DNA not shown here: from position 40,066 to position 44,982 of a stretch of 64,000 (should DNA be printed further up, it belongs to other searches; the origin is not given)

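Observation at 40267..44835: C25 domain of the giant protein may lack the catalytic His (GDG instead of GHG)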

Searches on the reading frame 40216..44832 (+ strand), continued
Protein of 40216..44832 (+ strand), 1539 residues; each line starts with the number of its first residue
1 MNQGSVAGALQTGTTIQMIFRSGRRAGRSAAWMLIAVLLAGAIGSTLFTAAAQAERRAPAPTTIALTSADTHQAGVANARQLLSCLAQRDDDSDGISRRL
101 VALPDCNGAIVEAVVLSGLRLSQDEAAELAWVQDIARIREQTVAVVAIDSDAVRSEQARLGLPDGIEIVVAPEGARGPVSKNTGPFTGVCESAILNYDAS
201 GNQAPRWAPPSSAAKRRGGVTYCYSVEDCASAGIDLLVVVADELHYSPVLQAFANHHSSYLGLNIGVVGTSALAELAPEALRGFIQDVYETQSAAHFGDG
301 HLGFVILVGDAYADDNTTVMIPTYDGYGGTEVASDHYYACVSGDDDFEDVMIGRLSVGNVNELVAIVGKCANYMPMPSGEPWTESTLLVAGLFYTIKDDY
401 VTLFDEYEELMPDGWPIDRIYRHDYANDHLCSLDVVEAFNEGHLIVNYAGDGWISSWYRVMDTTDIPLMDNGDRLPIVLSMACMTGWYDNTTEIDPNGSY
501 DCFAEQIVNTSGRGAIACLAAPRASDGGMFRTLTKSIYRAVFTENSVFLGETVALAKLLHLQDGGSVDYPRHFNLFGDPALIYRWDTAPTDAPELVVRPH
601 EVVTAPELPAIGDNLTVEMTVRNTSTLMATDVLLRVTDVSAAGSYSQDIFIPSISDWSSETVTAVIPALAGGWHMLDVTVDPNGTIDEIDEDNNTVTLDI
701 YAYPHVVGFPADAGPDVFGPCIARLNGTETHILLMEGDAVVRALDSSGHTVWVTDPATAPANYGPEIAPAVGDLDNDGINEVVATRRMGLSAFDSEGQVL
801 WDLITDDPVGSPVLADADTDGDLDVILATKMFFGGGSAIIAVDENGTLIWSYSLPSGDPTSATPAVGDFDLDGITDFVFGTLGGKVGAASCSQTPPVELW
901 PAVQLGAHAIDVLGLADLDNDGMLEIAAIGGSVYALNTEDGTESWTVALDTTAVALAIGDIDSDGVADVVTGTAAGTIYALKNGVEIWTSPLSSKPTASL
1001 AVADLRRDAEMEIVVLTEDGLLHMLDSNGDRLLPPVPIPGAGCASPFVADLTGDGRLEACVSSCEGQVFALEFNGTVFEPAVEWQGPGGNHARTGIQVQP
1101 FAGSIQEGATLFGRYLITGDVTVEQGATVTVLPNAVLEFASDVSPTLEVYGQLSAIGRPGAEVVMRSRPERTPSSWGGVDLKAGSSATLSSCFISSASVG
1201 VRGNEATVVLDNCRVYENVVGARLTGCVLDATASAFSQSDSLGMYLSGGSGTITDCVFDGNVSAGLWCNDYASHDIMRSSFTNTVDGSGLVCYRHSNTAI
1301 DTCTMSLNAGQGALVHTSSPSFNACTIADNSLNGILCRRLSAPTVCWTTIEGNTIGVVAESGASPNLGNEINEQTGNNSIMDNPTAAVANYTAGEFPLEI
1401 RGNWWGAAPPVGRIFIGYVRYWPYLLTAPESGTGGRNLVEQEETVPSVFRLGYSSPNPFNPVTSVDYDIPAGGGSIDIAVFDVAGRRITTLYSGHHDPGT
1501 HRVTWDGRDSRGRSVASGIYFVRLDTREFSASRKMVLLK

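Call 27: find_related_loci(query=A2, collection=genome_contigs, flank=6000)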
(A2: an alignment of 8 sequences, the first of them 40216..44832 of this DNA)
Query A2 (1539 aa) in genome_contigs; peptide patterns used: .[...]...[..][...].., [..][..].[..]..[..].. (x = any residue, [..] = any of these).
243 stretches matched a pattern; 37 encode a relative of the query (tblastn E <= 1e-3); 37 distinct loci.
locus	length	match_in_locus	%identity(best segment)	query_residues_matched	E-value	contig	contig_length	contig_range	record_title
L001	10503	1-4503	80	39-1539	0e+0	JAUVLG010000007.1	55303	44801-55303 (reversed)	MAG: Candidatus Eisenbacteria bacterium isolate CSMAG_500 CSMAG_500_k141_485376_length_55303_cov_24.9904, whole genome s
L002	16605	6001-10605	74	8-1539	0e+0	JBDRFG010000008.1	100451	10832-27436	MAG: Candidatus Eisenbacteria bacterium isolate MEGAHIT-group-1.358 k141_13258070, whole genome shotgun sequence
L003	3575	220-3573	89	8-1125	0e+0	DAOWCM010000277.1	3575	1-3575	MAG TPA_asm: Candidatus Eisenbacteria bacterium isolate CSMAG_1887 CSMAG_1887_k141_512852_length_3575_cov_16.3040, whole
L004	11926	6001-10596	89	8-1539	0e+0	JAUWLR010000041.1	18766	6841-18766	MAG: Candidatus Eisenbacteria bacterium isolate CSMAG_2377 CSMAG_2377_k141_905619_length_18766_cov_14.0000, whole genome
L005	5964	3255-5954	75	11-910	0e+0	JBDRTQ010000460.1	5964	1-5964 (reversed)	MAG: Candidatus Eisenbacteria bacterium isolate MEGAHIT-group-3.92 k141_211443, whole genome shotgun sequence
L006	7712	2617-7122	46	47-1539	0e+0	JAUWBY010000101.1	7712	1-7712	MAG: Candidatus Eisenbacteria bacterium isolate CSMAG_2124 CSMAG_2124_k141_741692_length_7712_cov_10.0000, whole genome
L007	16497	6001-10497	46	44-1539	0e+0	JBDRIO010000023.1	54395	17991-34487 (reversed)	MAG: Candidatus Eisenbacteria bacterium isolate MEGAHIT-group-1.590 k141_7410299, whole genome shotgun sequence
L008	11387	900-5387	46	46-1539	0e+0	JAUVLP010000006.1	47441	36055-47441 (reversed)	MAG: Candidatus Eisenbacteria bacterium isolate CSMAG_509 CSMAG_509_k141_294492_length_47441_cov_13.5608, whole genome s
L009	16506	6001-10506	46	47-1539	0e+0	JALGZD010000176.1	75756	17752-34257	MAG: bacterium isolate SY70-5-12_Bin_1 SY70-5-12_Bin_1_scaffold_22, whole genome shotgun sequence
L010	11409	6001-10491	46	50-1539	0e+0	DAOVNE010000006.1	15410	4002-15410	MAG TPA_asm: Candidatus Eisenbacteria bacterium isolate CSMAG_1489 CSMAG_1489_k141_2994097_length_15410_cov_13.0000, who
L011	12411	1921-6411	45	50-1539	0e+0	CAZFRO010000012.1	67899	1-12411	MAG TPA_asm: uncultured bacterium isolate SRP077602_co1_312 genome assembly, contig: NODE_942_length_67899_cov_60.481590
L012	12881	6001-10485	47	54-1539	0e+0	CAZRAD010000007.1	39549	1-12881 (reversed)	MAG TPA_asm: uncultured bacterium isolate binchicken_co334_58 genome assembly, contig: NODE_1582_length_39549_cov_6.3219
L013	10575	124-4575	47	63-1539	0e+0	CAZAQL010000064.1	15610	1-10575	MAG TPA_asm: uncultured bacterium isolate SRP332253_co2_145 genome assembly, contig: NODE_3588_length_15610_cov_4.606107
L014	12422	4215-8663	46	51-1539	0e+0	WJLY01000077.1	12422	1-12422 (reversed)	MAG: Candidatus Effluviviaceae Genus IV sp. isolate Bin_501 k141_954019, whole genome shotgun sequence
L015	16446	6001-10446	48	62-1539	0e+0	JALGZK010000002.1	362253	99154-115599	MAG: bacterium isolate BHB10-38_Bin_124 BHB10-38_Bin_124_scaffold_2, whole genome shotgun sequence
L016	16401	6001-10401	45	52-1539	0e+0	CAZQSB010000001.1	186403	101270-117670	MAG TPA_asm: uncultured bacterium isolate SRP332253_co2_189 genome assembly, contig: NODE_30_length_186403_cov_5.719090,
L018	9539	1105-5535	44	55-1539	0e+0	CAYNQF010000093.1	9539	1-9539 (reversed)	MAG TPA_asm: uncultured bacterium isolate binchicken_co150_59 genome assembly, contig: NODE_18066_length_9539_cov_7.0190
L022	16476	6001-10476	48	57-1539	0e+0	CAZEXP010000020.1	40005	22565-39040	MAG TPA_asm: uncultured bacterium isolate binchicken_co171_66 genome assembly, contig: NODE_65_length_40005_cov_22.16370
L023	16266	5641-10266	46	13-1539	0e+0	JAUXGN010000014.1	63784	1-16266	MAG: Candidatus Eisenbacteria bacterium isolate CSMAG_2930 CSMAG_2930_k117_3011679_length_63784_cov_17.0000, whole genom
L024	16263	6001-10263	33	103-1539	0e+0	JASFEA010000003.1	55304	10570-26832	MAG: bacterium isolate D0606M02metaG_Bin_283 D0606M02metaG_FD_scaffold_8_c1, whole genome shotgun sequence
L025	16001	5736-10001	33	103-1539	0e+0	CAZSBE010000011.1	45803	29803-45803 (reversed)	MAG TPA_asm: uncultured bacterium isolate binchicken_co129_897 genome assembly, contig: NODE_1934_length_45803_cov_5.525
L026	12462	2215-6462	33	103-1539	0e+0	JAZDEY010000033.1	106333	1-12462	MAG: Candidatus Eisenbacteria bacterium isolate MEGAHIT-group-0.172 k141_12033580, whole genome shotgun sequence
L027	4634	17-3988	33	218-1539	0e+0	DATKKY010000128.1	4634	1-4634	MAG TPA_asm: bacterium isolate SMAG_U14670 k141_2320610, whole genome shotgun sequence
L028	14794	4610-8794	33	134-1539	0e+0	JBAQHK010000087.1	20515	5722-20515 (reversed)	MAG: bacterium isolate MFD09338_ilm_asm_bin4 k127_175832, whole genome shotgun sequence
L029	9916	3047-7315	31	98-1539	0e+0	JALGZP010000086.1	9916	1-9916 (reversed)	MAG: bacterium isolate M3-30_Bin_374 M3-30_Bin_374_scaffold_24208, whole genome shotgun sequence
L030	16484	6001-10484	48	12-1539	0e+0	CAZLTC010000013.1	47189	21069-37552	MAG TPA_asm: uncultured bacterium isolate SRP185410_co2_414 genome assembly, contig: NODE_731_length_47189_cov_8.088577,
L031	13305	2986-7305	33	76-1539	0e+0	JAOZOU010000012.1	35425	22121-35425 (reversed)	MAG: bacterium isolate GMC4.maxbin2.282 GMC4_705_length_35425_cov_25.505230, whole genome shotgun sequence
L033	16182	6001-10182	32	132-1539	0e+0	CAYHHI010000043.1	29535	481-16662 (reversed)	MAG TPA_asm: uncultured bacterium isolate ERP119294_co4_75 genome assembly, contig: NODE_1274_length_29535_cov_7.791011,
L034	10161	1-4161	32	134-1539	0e+0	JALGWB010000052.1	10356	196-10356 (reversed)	MAG: bacterium isolate Meg22_1214_Bin_137 Meg22_1214_Bin_137_scaffold_24739, whole genome shotgun sequence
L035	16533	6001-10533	48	36-1539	0e+0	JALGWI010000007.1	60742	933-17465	MAG: bacterium isolate Meg22_46_Bin_130 Meg22_46_Bin_130_scaffold_247, whole genome shotgun sequence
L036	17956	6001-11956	36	212-1539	9e-61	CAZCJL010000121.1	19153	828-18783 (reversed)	MAG TPA_asm: uncultured Cytophagia bacterium isolate SRP141376_co4_213 genome assembly, contig: NODE_4984_length_19153_c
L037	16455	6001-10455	32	24-1539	0e+0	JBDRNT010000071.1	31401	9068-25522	MAG: Candidatus Eisenbacteria bacterium isolate MEGAHIT-group-1.912 k141_7374990, whole genome shotgun sequence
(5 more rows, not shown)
